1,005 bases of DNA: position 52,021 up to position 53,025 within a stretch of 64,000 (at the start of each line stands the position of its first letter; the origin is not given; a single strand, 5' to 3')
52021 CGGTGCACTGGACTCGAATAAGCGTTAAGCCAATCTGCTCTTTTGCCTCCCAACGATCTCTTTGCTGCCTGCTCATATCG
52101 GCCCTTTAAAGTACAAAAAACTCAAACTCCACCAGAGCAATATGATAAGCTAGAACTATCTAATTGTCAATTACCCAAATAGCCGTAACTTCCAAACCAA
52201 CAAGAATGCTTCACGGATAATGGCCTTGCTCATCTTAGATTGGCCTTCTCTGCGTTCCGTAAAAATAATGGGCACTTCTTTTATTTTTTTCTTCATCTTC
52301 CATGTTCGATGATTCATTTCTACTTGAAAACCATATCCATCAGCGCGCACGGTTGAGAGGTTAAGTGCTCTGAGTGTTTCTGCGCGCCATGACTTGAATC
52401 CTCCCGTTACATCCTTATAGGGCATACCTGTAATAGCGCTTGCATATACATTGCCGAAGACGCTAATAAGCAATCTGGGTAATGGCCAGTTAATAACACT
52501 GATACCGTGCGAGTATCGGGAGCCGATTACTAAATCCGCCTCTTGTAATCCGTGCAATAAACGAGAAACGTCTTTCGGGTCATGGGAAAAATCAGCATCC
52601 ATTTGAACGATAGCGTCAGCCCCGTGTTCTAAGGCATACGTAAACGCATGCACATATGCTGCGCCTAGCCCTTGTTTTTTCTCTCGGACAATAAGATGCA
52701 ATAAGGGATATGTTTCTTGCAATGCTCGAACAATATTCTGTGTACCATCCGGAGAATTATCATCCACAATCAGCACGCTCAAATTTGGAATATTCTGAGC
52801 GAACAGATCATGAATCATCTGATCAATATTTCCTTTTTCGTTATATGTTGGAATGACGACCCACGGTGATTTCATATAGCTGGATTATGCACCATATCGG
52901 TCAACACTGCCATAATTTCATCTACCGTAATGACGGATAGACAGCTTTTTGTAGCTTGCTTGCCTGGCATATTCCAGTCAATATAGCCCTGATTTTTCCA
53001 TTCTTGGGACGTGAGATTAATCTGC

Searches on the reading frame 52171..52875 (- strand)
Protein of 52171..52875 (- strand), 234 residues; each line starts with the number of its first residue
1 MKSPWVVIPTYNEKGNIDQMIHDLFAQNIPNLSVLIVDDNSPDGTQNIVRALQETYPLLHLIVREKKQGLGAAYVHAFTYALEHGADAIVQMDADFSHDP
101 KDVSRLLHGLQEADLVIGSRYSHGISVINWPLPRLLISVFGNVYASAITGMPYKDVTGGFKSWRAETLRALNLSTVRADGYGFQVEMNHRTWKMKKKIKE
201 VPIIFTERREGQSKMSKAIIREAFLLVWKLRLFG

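Call 7: search_protein_families(library=pfam, proteins=[window:52171-52875:-])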
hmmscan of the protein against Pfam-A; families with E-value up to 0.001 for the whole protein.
window:52171-52875:- (234 aa): 2 families
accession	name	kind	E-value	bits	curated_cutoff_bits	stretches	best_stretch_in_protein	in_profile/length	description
PF00535.33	Glycos_transf_2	-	3.3e-30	105.7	23.3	1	6-159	2-155/168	Glycosyl transferase family 2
PF13641.12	Glyco_tranf_2_3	-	6.4e-07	30.1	27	1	6-95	5-96/230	Glycosyltransferase like family 2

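Call 28: find_encoding_contigs(protein=window:52171-52875:-, flank=3000, max_places=10)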
Protein window:52171-52875:- (234 aa): no gene with exactly this product is on record in the collection.

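Call 29: find_homologous_proteins(query=window:52171-52875:-, max_evalue=1e-40)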
Query window:52171-52875:- (234 aa): 7896 proteins with E <= 1e-40 among 8000 candidates; the best 120 are listed.
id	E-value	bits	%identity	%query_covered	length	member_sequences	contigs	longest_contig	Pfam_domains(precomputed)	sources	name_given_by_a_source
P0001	2.7e-153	526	100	100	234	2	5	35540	PF13641.13,PF00535.33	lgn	-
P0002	4.5e-136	470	88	100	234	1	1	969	PF13641.13,PF00535.33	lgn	-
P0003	2.2e-134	464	87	100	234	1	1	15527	PF13641.13,PF00535.33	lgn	-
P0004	4.1e-134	463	87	100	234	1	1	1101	PF13641.13,PF00535.33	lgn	-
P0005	8.2e-134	462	88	100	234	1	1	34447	PF13641.13,PF00535.33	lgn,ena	-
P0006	1.4e-133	462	87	100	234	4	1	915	PF13641.13,PF00535.33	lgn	-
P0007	3.7e-131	454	85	100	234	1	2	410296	PF13641.13,PF00535.33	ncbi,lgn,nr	ncbi:MAG TPA: polyprenol monophosphomannose synthase [Candidatus Andersenbacteria bacterium]|nr:poly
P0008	2.0e-127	441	84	100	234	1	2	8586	PF13641.13,PF00535.33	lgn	-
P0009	4.3e-127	440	82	100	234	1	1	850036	PF00535.33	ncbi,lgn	-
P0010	6.0e-127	440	82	100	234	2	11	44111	PF13641.13,PF00535.33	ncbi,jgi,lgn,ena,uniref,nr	ncbi:MAG: dolichyl-phosphate beta-D-mannosyltransferase [Candidatus Andersenbacteria bacterium RIFCS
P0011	1.5e-125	435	81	100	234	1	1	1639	PF00535.33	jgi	jgi:dolichol-phosphate mannosyltransferase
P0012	9.4e-125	433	80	100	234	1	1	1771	PF00535.33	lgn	-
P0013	2.0e-124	432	82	100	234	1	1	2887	PF00535.33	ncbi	ncbi:MAG: polyprenol monophosphomannose synthase [Candidatus Andersenbacteria bacterium]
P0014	2.9e-124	431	79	100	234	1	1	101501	PF10111.15,PF13641.13,PF00535.33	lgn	-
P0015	5.3e-124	430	79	100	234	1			PF00535.33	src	-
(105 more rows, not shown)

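Call 30: find_encoding_contigs(protein=P0001, flank=2500, max_places=6)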
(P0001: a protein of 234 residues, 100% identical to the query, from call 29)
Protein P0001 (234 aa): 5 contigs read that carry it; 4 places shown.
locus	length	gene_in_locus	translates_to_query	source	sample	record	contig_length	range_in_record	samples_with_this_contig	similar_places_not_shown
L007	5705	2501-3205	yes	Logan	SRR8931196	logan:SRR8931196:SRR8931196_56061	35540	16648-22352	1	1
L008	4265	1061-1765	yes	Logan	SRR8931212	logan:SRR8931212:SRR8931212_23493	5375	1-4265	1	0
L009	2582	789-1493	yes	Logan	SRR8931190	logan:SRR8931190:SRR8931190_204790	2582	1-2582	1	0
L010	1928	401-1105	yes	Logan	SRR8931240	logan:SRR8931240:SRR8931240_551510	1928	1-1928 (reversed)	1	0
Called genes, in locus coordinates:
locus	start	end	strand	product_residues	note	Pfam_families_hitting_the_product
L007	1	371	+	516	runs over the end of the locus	PF03023:MurJ, PF01554:MatE (weak)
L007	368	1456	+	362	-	-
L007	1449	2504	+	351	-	-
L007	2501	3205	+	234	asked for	PF00535:Glycos_transf_2, PF13641:Glyco_tranf_2_3 (weak)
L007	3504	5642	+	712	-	PF09586:YfhO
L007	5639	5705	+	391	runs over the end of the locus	PF04464:Glyphos_transf (weak)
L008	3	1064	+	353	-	?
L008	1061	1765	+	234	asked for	PF00535:Glycos_transf_2, PF13641:Glyco_tranf_2_3 (weak)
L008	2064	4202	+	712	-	PF09586:YfhO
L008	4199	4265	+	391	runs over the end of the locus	PF04464:Glyphos_transf (weak)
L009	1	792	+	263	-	?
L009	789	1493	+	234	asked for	PF00535:Glycos_transf_2, PF13641:Glyco_tranf_2_3 (weak)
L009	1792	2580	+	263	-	?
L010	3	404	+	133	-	?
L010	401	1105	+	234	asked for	PF00535:Glycos_transf_2, PF13641:Glyco_tranf_2_3 (weak)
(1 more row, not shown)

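Call 31: find_encoding_contigs(protein=P0003, flank=2500, max_places=3)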
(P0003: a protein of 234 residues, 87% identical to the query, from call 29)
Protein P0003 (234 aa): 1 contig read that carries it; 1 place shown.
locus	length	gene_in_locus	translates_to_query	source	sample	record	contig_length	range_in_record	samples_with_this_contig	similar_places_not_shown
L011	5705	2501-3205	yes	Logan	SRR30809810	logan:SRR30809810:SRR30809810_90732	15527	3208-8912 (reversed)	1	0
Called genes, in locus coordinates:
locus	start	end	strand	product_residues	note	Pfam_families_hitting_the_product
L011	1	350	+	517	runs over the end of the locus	PF01554:MatE (faint), PF03023:MurJ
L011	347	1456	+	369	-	-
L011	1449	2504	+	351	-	-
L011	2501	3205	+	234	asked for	PF00535:Glycos_transf_2, PF13641:Glyco_tranf_2_3 (weak)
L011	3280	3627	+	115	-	-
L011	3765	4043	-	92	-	-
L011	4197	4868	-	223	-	-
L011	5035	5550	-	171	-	-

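Call 32: find_encoding_contigs(protein=P0005, flank=2500, max_places=3)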
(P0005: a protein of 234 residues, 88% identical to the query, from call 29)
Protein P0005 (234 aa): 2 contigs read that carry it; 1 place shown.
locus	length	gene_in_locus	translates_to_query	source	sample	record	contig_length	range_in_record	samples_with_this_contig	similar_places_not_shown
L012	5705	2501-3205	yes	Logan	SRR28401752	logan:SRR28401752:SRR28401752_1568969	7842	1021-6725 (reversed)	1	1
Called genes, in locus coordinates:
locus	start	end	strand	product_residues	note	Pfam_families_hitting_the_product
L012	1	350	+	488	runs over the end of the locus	?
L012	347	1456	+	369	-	-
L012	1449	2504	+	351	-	-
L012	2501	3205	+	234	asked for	PF00535:Glycos_transf_2, PF13641:Glyco_tranf_2_3 (weak)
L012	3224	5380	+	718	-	PF09586:YfhO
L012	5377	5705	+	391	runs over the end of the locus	PF04464:Glyphos_transf (faint)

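Call 33: find_encoding_contigs(protein=P0007, flank=2500, max_places=3)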
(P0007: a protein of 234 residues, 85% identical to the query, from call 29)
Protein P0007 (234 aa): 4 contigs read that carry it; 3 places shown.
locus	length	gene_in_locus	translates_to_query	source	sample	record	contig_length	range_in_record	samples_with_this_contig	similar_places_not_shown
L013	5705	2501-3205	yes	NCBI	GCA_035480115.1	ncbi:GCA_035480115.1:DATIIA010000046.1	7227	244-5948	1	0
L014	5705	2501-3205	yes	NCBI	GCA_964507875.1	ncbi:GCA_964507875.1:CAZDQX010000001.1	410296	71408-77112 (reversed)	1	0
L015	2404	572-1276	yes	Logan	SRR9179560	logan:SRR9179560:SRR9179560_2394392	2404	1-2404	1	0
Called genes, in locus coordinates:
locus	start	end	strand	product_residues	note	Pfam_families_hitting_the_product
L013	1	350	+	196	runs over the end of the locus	PF03023:MurJ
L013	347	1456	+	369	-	-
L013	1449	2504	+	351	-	-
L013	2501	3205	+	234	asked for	PF00535:Glycos_transf_2, PF13641:Glyco_tranf_2_3 (weak)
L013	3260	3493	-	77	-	-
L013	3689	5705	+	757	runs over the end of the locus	PF09586:YfhO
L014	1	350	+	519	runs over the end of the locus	PF03023:MurJ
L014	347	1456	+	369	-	-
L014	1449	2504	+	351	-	-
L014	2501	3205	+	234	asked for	PF00535:Glycos_transf_2, PF13641:Glyco_tranf_2_3 (weak)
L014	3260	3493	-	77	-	-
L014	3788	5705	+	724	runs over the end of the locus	PF09586:YfhO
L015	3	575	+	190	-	?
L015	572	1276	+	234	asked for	PF00535:Glycos_transf_2, PF13641:Glyco_tranf_2_3 (weak)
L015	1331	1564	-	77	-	-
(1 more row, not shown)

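Call 44: find_encoding_contigs(protein=P0008, flank=2500, max_places=4)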
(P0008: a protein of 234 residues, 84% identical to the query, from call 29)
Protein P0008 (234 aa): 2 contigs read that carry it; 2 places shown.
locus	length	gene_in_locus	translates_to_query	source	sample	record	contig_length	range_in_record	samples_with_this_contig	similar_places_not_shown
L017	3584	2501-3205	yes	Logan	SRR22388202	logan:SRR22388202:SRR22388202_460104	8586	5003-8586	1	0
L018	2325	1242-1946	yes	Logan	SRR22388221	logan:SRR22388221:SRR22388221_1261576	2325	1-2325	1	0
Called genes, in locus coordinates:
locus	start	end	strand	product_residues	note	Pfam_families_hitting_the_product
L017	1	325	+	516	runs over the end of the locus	PF03023:MurJ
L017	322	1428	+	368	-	-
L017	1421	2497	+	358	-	-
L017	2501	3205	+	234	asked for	PF00535:Glycos_transf_2, PF13641:Glyco_tranf_2_3 (weak)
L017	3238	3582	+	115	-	?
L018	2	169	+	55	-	?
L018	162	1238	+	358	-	-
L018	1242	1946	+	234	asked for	PF00535:Glycos_transf_2, PF13641:Glyco_tranf_2_3 (weak)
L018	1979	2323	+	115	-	?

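Call 45: find_encoding_contigs(protein=P0006, flank=2500, max_places=4)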
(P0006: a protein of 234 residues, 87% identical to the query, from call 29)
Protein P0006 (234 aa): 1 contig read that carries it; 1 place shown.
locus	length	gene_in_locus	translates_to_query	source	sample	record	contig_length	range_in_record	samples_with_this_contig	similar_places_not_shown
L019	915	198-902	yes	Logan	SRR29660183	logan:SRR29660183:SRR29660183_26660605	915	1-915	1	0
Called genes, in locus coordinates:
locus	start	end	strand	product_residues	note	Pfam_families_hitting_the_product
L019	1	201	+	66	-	?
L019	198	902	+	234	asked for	PF00535:Glycos_transf_2, PF13641:Glyco_tranf_2_3 (weak)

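Call 46: find_encoding_contigs(protein=P0004, flank=2500, max_places=4)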
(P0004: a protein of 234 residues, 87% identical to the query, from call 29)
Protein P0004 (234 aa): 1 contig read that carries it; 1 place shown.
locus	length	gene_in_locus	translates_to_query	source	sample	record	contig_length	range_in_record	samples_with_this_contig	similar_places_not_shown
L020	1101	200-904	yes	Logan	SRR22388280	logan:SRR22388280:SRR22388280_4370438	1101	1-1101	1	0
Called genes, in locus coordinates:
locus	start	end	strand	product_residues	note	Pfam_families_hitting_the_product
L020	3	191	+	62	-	?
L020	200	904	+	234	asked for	PF00535:Glycos_transf_2, PF13641:Glyco_tranf_2_3 (faint)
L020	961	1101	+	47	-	?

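Call 47: find_encoding_contigs(protein=P0002, flank=2500, max_places=4)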
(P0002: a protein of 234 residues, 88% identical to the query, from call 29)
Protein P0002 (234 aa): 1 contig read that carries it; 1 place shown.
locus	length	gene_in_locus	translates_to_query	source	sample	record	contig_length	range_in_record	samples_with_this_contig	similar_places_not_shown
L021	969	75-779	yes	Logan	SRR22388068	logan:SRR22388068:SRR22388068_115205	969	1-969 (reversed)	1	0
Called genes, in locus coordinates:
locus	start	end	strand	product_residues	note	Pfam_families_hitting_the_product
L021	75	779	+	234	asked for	PF00535:Glycos_transf_2, PF13641:Glyco_tranf_2_3 (weak)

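Call 52: search_protein_families(library=pfam, max_evalue=10, proteins=[L011:3280-3624:+, L013:3263-3493:-, L017:3238-3582:+, L020:961-1101:+])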
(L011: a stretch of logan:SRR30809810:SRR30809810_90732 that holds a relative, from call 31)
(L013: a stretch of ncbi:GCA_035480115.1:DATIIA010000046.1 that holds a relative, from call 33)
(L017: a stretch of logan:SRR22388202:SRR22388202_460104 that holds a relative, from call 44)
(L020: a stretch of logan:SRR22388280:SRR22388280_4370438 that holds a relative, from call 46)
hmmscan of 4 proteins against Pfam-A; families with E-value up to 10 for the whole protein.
L011:3280-3624:+ (115 aa): 1 family
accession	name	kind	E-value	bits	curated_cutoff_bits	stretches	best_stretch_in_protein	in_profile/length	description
PF25509.1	DUF7916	-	0.18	11.3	27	1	61-96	126-161/296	Domain of unknown function (DUF7916)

L013:3263-3493:- (77 aa): 5 families
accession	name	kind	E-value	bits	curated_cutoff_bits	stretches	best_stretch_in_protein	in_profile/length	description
PF08429.16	PLU-1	-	0.019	14.6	28.5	1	4-44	12-52/338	PLU-1-like protein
PF21928.1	XLF_CC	-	0.07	13.5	27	1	3-38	17-52/53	XLF protein coiled-coil region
PF25248.1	Ig_CFAP65_8th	-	0.082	13.1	25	1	24-73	26-75/128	CFAP65, eight Ig-like domain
PF19390.4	DUF5965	-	0.088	13.6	25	1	10-50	4-41/74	Family of unknown function (DUF5965)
PF04399.18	Glutaredoxin2_C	-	0.16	12.2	32.8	1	5-44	41-80/130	Glutaredoxin 2, C terminal domain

L017:3238-3582:+ (115 aa): 0 families

L020:961-1101:+ (47 aa): 0 families

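Call 53: search_protein_families(library=phrogs, max_evalue=10, proteins=[L011:3280-3624:+, L013:3263-3493:-])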
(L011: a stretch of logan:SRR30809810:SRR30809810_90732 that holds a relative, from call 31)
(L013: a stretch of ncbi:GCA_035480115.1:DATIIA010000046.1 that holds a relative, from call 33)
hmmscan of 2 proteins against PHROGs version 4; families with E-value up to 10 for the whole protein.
L011:3280-3624:+ (115 aa): 0 families

L013:3263-3493:- (77 aa): 5 families
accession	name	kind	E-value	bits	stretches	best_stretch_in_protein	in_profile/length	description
phrog_3470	-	unknown function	0.032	15.3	1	4-52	96-139/193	-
phrog_1955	-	unknown function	0.041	15.1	1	4-39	26-61/106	-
phrog_3919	-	unknown function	0.17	12.9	1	14-58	12-56/136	-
phrog_13400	-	unknown function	0.21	12.8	1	4-39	115-151/157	-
phrog_13912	-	tail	0.22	12.3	1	5-46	34-75/196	minor tail protein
